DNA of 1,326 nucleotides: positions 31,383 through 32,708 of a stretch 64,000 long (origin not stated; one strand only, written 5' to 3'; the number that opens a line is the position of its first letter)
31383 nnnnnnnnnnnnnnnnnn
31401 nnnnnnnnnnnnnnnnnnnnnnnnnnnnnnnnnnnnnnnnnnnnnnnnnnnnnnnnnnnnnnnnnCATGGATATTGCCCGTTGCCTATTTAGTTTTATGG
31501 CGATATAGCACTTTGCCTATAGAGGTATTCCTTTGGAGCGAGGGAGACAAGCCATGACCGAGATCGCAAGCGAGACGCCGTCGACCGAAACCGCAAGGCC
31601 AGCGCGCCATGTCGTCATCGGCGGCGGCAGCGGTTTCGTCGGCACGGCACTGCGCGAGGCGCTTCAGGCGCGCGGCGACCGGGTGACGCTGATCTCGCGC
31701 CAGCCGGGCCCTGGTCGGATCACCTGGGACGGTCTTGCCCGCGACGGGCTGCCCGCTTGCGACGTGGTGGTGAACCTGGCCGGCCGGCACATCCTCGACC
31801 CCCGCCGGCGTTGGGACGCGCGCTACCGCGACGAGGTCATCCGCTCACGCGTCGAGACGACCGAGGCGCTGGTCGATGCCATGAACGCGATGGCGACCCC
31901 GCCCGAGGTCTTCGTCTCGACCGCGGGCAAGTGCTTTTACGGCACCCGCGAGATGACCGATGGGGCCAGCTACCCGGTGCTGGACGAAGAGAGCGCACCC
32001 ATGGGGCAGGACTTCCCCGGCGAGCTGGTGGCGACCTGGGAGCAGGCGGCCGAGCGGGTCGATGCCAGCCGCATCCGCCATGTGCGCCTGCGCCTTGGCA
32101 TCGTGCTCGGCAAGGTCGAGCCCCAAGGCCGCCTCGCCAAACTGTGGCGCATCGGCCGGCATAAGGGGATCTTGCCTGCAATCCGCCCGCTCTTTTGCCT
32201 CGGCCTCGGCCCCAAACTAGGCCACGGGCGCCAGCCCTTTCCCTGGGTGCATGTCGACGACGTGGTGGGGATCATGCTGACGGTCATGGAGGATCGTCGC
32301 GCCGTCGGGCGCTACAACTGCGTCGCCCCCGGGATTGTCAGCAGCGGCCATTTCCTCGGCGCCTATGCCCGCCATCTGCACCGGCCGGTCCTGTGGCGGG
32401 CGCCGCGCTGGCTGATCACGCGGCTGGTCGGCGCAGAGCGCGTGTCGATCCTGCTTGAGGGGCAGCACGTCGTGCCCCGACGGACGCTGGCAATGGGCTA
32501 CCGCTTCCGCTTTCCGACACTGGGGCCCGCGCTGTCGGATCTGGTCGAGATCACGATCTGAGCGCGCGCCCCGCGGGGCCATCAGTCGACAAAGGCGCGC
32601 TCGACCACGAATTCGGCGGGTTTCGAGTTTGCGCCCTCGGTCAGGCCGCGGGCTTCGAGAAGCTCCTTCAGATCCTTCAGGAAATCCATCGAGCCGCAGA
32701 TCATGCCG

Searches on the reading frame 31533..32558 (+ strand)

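Call 66: search_protein_families(library=pfam, proteins=[window:31533-32558:+], max_evalue=0.0001)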
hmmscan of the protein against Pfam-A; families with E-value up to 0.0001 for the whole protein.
window:31533-32558:+ (342 aa): 2 families
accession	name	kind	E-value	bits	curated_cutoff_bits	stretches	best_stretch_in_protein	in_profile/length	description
PF01370.27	Epimerase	-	2.1e-14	53.9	20.9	1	27-262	1-238/240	NAD dependent epimerase/dehydratase family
PF08338.16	DUF1731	-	6.8e-14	51.8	27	1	290-337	1-47/47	Domain of unknown function (DUF1731)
